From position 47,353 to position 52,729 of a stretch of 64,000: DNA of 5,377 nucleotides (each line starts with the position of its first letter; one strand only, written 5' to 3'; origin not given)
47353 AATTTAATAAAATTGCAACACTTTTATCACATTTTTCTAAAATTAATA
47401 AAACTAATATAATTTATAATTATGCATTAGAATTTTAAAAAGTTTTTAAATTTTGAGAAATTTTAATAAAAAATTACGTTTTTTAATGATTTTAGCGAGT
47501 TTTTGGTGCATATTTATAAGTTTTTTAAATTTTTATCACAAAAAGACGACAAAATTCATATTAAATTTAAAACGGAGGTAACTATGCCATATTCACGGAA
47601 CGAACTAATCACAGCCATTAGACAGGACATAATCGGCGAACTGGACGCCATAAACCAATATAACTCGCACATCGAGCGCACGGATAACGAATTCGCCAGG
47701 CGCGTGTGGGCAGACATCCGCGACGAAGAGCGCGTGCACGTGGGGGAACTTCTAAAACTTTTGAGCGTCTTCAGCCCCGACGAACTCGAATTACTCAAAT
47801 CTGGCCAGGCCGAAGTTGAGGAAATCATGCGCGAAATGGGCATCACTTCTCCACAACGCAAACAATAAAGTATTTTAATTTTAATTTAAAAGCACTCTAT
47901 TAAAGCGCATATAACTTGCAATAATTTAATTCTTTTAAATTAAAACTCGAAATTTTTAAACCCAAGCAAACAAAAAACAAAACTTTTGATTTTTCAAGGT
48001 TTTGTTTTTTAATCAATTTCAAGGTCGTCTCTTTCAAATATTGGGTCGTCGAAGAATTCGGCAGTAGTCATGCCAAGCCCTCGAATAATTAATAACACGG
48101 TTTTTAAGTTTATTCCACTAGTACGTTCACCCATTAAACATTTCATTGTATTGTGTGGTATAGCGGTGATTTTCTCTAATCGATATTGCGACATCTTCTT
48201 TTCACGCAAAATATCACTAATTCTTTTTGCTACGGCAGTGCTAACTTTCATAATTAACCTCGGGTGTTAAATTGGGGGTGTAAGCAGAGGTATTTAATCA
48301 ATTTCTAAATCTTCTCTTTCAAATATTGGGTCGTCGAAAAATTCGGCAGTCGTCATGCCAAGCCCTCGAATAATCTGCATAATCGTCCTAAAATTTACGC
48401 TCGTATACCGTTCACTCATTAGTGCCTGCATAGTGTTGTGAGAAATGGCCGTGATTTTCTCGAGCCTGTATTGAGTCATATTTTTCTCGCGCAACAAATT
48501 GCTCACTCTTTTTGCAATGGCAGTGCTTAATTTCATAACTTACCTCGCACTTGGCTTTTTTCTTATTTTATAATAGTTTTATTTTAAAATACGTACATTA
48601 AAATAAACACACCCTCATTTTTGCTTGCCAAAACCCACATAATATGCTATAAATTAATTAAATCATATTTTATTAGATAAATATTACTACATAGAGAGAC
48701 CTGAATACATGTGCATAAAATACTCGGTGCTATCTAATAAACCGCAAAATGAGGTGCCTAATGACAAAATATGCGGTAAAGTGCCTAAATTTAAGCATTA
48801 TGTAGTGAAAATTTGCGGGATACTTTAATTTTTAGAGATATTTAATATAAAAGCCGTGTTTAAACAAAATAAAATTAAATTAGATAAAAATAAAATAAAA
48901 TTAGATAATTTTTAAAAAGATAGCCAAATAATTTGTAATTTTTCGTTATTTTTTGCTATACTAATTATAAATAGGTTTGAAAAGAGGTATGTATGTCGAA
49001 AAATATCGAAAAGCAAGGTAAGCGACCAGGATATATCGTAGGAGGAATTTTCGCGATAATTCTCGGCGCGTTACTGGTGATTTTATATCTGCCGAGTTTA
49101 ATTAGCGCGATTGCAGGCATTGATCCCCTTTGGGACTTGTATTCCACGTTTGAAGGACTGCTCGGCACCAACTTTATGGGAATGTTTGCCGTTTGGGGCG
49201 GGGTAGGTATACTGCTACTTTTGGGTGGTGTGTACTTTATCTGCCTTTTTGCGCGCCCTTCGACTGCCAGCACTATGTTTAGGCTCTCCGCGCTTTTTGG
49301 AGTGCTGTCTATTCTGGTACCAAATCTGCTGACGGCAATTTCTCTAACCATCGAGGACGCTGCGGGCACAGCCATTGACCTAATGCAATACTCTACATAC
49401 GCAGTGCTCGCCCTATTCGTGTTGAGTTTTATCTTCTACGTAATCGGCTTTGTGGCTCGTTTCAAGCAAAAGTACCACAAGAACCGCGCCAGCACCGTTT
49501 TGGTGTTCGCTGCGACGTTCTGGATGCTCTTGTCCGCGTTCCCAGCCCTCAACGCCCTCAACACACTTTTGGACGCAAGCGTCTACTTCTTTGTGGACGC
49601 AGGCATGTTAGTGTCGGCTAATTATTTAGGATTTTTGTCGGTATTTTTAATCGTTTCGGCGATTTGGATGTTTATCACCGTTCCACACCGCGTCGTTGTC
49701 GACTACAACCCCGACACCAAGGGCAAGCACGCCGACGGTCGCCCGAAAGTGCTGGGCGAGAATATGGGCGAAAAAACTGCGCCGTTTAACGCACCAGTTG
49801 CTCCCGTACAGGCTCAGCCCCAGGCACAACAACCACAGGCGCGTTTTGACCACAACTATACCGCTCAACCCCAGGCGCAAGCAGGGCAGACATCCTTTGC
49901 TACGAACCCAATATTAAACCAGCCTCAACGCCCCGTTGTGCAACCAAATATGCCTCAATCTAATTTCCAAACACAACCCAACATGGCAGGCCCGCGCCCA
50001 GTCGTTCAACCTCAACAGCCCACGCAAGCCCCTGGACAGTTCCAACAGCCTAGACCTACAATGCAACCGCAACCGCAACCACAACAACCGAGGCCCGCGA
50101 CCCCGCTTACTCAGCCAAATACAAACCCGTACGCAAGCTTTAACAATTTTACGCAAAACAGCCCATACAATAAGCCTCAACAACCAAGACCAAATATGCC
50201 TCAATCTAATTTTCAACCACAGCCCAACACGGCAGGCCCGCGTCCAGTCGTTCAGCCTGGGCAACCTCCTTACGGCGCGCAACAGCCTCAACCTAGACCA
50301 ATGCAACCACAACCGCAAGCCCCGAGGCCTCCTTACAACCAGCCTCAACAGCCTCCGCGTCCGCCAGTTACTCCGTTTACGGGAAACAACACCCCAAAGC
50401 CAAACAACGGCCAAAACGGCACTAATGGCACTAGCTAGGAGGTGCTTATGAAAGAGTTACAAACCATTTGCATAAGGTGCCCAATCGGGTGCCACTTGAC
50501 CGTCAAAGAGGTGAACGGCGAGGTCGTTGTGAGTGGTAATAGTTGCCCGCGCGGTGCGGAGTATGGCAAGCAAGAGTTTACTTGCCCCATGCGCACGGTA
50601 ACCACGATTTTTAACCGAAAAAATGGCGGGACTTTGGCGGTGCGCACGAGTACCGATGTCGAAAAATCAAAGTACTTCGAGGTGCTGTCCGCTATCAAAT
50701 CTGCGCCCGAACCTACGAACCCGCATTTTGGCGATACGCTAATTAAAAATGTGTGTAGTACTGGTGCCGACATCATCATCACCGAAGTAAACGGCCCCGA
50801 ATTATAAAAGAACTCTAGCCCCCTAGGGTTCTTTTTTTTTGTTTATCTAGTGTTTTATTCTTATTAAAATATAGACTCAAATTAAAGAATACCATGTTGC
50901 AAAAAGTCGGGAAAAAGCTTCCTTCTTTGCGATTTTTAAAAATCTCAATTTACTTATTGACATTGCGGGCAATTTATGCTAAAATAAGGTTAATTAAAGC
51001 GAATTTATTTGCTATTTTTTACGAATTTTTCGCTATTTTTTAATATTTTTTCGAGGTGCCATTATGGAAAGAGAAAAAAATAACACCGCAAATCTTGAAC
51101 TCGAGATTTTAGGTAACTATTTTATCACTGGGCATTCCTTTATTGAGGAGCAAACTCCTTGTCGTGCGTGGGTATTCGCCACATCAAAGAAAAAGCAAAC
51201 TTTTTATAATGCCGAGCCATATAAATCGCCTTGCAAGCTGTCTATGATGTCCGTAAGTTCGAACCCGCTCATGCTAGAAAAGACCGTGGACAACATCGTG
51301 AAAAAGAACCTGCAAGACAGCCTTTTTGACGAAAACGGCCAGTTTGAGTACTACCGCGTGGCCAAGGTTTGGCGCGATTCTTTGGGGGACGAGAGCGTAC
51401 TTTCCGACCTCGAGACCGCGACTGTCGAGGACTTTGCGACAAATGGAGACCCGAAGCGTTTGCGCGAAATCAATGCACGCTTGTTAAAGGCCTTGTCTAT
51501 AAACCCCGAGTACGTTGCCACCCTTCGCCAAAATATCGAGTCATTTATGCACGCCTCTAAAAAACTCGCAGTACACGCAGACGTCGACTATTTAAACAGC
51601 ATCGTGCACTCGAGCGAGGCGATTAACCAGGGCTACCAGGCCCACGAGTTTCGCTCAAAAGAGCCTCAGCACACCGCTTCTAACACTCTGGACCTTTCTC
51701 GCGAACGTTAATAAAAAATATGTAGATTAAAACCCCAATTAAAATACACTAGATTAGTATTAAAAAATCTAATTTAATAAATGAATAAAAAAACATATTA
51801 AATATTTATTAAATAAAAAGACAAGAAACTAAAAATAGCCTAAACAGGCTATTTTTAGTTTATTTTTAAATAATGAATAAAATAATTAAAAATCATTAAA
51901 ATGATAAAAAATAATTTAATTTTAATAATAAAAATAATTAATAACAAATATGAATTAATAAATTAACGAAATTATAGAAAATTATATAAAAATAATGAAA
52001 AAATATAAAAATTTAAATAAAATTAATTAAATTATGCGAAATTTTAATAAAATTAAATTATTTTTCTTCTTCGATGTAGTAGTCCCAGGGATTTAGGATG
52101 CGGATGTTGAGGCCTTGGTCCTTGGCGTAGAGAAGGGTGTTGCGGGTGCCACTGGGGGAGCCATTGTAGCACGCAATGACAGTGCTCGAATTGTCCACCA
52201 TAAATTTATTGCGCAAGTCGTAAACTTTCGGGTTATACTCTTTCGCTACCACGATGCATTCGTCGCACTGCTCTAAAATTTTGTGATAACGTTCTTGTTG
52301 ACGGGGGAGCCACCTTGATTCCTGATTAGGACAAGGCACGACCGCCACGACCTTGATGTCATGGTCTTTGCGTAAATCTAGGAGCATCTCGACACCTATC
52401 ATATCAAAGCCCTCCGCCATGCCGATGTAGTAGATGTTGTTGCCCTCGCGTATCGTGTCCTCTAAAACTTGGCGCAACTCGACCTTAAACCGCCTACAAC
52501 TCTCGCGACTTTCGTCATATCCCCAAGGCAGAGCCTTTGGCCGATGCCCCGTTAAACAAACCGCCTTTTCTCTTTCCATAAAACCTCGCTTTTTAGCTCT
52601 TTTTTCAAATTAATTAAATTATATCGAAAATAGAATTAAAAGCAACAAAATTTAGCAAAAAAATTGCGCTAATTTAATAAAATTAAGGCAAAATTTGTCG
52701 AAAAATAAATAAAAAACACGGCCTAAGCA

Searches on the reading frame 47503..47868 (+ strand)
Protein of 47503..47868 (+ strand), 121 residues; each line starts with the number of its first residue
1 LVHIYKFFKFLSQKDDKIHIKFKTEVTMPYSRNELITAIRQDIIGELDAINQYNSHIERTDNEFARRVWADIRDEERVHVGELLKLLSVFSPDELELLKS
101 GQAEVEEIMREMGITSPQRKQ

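Call 87: search_protein_families(library=pfam, proteins=[window:47503-47868:+], max_evalue=0.0001)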
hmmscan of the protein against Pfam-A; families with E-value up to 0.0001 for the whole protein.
window:47503-47868:+ (121 aa): 2 families
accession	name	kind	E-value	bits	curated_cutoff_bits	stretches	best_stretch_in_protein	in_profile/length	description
PF02915.23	Rubrerythrin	-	5.7e-07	30.4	22.8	0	3-86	45-136/137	Rubrerythrin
PF13276.12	HTH_21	-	3e-05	24.6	28.1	0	102-120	40-58/60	HTH-like domain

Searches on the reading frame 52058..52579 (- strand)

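Call 87: search_protein_families(library=pfam, proteins=[window:52058-52579:-], max_evalue=0.0001)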
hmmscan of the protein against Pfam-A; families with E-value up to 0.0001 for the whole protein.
window:52058-52579:- (173 aa): 1 family
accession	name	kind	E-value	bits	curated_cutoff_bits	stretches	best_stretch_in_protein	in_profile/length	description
PF06908.16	YpsA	-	1.3e-23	84.2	27.7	1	7-149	1-145/168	YspA SLOG family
